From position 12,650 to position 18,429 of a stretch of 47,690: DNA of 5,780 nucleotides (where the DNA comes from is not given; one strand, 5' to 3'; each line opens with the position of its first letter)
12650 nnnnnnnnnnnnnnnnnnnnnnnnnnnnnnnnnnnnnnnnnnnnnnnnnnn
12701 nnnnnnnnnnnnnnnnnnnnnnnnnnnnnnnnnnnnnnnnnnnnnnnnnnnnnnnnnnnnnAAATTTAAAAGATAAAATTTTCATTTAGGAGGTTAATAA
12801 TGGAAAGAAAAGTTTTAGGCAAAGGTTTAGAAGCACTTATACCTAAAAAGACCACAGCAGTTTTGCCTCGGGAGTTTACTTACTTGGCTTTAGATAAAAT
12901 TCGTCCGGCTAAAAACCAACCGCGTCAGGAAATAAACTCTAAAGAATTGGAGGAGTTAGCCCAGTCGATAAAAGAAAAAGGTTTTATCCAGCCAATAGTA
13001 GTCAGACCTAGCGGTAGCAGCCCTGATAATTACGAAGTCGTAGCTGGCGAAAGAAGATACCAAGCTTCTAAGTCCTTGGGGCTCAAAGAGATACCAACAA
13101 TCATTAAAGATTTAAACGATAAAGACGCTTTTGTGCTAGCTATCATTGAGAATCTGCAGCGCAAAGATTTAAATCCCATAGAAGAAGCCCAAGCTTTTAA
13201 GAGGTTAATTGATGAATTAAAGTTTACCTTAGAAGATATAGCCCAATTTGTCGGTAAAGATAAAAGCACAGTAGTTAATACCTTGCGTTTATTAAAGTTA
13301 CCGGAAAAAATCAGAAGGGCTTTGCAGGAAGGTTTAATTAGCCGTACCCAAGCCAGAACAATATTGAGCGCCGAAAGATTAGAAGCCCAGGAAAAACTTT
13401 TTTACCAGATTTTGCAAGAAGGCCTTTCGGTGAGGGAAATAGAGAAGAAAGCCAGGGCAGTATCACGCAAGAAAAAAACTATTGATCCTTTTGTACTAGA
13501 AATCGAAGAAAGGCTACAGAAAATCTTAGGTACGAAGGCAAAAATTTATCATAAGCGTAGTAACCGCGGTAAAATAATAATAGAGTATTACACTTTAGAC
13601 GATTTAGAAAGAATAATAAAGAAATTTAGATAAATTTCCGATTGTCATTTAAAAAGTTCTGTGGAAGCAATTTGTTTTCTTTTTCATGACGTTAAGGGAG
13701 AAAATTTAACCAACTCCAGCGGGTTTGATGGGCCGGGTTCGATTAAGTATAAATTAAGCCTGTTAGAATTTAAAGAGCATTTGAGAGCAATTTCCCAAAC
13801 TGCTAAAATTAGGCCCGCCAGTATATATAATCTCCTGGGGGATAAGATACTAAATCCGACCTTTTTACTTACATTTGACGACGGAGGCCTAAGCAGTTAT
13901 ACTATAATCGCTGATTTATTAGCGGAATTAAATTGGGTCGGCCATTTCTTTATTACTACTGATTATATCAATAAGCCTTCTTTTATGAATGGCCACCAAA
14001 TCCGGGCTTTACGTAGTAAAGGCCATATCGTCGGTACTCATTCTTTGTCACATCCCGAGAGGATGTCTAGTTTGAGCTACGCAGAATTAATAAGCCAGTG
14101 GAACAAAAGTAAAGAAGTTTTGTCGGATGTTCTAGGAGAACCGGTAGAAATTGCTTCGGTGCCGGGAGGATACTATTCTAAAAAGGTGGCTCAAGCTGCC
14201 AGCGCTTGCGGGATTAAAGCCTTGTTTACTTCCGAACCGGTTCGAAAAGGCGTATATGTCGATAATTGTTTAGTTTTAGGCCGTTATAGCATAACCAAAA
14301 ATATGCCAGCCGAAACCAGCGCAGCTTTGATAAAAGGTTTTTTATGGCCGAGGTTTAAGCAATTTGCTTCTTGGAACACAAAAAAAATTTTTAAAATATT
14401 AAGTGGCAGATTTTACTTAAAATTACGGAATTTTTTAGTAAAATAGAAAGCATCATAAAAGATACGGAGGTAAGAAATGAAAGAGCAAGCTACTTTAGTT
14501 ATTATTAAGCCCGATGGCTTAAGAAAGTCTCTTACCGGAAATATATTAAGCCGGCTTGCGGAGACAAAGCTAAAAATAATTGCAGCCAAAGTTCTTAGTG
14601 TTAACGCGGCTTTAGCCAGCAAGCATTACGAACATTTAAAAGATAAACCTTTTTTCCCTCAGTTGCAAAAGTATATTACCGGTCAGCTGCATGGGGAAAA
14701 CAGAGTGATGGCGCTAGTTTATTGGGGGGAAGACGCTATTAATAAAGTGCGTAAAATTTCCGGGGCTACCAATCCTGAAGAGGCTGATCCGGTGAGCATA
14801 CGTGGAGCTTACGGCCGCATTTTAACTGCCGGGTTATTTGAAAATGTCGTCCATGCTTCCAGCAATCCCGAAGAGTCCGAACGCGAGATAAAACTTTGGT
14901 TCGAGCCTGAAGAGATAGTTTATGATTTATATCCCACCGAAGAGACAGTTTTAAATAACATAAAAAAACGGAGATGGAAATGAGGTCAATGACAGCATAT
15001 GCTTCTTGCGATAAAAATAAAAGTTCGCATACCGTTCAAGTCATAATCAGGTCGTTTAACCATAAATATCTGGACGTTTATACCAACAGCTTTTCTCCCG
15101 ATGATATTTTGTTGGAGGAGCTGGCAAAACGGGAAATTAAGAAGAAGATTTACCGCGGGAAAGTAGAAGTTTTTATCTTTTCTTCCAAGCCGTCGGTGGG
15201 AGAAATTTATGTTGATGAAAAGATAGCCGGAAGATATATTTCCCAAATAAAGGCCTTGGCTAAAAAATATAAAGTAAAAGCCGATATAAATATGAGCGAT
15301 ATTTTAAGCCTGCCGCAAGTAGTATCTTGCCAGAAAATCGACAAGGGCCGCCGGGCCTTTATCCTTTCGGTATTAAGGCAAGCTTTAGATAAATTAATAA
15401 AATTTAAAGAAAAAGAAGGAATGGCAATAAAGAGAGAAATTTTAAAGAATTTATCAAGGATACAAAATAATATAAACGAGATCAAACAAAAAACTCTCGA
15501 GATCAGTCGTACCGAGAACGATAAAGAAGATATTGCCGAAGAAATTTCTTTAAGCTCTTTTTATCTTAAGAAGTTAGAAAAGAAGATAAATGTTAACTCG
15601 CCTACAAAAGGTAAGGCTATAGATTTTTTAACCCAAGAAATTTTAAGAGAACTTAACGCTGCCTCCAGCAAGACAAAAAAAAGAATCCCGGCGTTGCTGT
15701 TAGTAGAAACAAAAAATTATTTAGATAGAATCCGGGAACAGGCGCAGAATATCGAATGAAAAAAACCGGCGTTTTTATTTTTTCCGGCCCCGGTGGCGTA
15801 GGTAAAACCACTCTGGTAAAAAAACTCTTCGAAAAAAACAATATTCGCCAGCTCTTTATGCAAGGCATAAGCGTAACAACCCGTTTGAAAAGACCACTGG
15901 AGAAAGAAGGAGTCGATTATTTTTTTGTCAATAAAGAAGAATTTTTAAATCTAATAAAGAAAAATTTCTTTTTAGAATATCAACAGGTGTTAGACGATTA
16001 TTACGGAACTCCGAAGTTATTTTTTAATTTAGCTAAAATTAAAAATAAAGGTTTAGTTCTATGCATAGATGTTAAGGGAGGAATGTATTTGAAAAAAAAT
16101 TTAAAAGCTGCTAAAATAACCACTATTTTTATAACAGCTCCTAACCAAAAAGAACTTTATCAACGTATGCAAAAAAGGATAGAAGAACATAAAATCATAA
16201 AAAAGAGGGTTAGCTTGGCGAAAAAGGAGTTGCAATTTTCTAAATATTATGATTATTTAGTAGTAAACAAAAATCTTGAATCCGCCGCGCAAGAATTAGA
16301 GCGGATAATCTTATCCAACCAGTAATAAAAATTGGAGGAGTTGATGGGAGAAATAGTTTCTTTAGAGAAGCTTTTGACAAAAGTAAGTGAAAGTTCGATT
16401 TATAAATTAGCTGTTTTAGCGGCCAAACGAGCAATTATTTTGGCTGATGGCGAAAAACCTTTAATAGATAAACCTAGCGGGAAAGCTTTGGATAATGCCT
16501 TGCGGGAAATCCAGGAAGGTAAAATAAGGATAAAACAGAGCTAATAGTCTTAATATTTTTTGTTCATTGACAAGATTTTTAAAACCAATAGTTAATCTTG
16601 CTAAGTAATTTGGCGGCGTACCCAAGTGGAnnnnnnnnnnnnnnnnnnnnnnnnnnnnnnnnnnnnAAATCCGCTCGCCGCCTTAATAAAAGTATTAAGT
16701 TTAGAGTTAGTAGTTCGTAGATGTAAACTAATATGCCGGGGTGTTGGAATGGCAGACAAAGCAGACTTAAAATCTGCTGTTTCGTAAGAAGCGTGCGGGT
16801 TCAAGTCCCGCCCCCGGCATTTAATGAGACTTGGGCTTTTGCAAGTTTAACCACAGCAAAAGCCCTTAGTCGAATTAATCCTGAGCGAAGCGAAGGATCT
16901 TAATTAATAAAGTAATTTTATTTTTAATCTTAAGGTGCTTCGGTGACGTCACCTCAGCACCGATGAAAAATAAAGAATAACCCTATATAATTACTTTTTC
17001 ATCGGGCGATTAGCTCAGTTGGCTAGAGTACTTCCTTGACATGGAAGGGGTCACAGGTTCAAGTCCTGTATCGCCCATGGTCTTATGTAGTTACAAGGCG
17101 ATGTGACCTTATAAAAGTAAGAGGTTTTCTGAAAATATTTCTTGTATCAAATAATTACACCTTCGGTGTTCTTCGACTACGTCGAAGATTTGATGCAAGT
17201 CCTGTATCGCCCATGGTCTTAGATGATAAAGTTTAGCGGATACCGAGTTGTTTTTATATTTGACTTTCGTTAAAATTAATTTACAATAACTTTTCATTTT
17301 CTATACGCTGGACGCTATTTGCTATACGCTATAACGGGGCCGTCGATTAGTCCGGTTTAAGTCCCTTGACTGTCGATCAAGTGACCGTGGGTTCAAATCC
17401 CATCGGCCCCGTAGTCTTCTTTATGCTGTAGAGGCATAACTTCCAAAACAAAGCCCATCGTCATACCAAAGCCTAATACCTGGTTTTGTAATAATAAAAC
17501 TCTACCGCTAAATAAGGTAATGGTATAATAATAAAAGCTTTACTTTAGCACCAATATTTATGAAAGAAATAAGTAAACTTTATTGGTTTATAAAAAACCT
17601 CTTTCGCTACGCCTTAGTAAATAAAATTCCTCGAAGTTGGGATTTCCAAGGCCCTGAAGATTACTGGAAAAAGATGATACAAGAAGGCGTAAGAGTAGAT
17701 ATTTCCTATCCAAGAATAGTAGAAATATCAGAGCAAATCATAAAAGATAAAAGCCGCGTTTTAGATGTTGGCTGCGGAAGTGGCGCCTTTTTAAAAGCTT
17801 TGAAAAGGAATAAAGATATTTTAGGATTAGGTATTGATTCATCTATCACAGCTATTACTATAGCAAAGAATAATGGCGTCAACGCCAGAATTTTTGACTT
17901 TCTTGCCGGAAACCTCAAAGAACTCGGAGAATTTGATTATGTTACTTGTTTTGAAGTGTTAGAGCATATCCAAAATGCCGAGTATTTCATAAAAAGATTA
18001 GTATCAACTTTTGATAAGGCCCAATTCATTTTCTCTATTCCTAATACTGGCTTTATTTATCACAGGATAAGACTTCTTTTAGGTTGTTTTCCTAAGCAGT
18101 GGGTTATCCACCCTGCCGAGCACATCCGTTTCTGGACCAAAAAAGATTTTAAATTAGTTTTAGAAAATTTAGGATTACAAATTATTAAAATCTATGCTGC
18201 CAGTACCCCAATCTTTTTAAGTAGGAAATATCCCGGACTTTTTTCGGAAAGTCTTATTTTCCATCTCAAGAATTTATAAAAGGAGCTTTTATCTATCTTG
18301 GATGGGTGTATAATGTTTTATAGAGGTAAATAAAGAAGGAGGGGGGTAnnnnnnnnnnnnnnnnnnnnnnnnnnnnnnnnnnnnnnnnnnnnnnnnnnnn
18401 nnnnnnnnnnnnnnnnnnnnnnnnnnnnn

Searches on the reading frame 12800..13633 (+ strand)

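Call 10: search_protein_families(library=pfam, proteins=[window:12800-13633:+], max_evalue=0.001)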
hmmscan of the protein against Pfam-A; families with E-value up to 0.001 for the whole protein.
window:12800-13633:+ (277 aa): 6 families
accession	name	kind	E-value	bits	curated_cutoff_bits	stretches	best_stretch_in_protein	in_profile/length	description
PF02195.25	ParB_N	-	7.8e-32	109.6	26.3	1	26-120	3-95/95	ParB N-terminal domain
PF17762.8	HTH_ParB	-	1.8e-31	108.7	22.6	1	122-221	1-100/102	ParB HTH domain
PF23552.2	ParB_C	-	1.2e-12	47.5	23.8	1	229-277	2-50/50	ParB dimerisation domain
PF08535.16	KorB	-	0.00011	22.6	22.3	1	145-185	7-47/89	KorB domain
PF23433.1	DUF7119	-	0.00015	22.1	30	1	163-226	69-131/141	Family of unknown function (DUF7119)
PF13936.12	HTH_38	-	0.0009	19.4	27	0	144-163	23-42/44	Helix-turn-helix domain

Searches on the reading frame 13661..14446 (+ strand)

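Call 10: search_protein_families(library=pfam, proteins=[window:13661-14446:+], max_evalue=0.001)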
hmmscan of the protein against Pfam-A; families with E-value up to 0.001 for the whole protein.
window:13661-14446:+ (261 aa): 1 family
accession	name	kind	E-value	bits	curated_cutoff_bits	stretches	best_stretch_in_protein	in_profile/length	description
PF01522.26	Polysacc_deac_1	-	8.1e-22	77.9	23.1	1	67-187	8-123/124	Polysaccharide deacetylase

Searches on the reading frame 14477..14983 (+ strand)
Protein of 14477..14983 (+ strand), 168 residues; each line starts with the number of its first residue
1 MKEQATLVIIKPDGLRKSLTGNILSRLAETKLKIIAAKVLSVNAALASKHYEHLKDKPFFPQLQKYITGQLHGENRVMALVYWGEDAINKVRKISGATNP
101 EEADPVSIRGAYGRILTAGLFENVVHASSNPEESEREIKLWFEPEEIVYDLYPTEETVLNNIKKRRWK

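Call 10: search_protein_families(library=pfam, proteins=[window:14477-14983:+], max_evalue=0.001)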
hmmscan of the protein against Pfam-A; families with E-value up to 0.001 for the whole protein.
window:14477-14983:+ (168 aa): 1 family
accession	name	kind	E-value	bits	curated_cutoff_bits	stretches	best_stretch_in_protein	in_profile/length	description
PF00334.24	NDK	-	7.9e-41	139.5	27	1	4-147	1-135/135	Nucleoside diphosphate kinase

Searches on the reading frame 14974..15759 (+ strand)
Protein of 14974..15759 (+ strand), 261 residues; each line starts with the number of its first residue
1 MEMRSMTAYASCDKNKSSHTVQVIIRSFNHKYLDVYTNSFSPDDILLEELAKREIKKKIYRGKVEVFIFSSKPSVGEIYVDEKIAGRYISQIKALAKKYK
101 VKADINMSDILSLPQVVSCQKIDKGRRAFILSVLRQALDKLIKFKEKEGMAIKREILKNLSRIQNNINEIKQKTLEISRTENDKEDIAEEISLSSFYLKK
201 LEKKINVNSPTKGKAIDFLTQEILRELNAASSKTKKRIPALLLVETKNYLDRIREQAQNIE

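Call 11: search_protein_families(library=pfam, proteins=[window:14974-15759:+], max_evalue=0.001)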
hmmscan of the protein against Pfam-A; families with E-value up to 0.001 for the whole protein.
window:14974-15759:+ (261 aa): 2 families
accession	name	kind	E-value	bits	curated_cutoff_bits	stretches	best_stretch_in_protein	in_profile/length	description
PF03755.18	YicC-like_N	-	7.5e-30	104.8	25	1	3-153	1-155/156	Endoribonuclease YicC-like, N-terminal region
PF08340.16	YicC-like_C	-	4.7e-16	59.4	27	1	151-261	11-120/120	Endoribonuclease YicC-like, C-terminal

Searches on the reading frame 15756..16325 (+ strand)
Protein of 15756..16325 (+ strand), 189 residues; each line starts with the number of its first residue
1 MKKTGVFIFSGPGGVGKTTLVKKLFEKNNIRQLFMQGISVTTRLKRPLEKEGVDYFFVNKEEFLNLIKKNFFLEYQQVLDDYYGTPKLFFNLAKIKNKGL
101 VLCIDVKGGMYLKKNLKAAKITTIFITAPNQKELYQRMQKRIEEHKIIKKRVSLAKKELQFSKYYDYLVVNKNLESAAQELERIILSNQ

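Call 11: search_protein_families(library=pfam, proteins=[window:15756-16325:+], max_evalue=0.001)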
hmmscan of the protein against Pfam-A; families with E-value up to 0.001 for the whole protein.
window:15756-16325:+ (189 aa): 5 families
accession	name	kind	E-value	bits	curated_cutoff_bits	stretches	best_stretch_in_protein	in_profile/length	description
PF00625.27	Guanylate_kin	-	1.3e-33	116.7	25.2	1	7-185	5-179/182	Guanylate kinase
PF13238.12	AAA_18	-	1.3e-05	26.1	29.4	1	9-149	3-119/128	AAA domain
PF03266.21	NTPase_1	-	8.5e-05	22.9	23.9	1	8-70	3-64/168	NTPase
PF00931.28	NB-ARC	-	0.00032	20.5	23.5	1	4-35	18-50/248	NB-ARC domain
PF13401.12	AAA_22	-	0.00043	21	27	0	4-36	5-40/130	AAA domain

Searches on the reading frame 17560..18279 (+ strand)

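Call 11: search_protein_families(library=pfam, proteins=[window:17560-18279:+], max_evalue=0.001)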
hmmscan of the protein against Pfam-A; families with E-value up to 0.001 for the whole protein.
window:17560-18279:+ (239 aa): 7 families
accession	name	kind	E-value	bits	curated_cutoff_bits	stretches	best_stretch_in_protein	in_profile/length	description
PF13489.12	Methyltransf_23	-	1.8e-19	70.5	27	1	60-210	19-163/164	Methyltransferase domain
PF07021.18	MetW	-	2.3e-15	57.2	21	1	58-235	8-192/193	Methionine biosynthesis protein MetW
PF08241.18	Methyltransf_11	-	9.7e-11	42.6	21.2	1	68-147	1-83/95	Methyltransferase domain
PF13649.12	Methyltransf_25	-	6.5e-10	40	27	1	67-142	1-84/97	Methyltransferase domain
PF08242.18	Methyltransf_12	-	7.7e-10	39.8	30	1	68-147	1-88/98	Methyltransferase domain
PF13847.12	Methyltransf_31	-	1.2e-09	38.4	27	1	61-148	1-98/145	Methyltransferase domain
PF06325.19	PrmA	-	0.00016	21.8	22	1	56-139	154-241/296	Ribosomal protein L11 methyltransferase (PrmA)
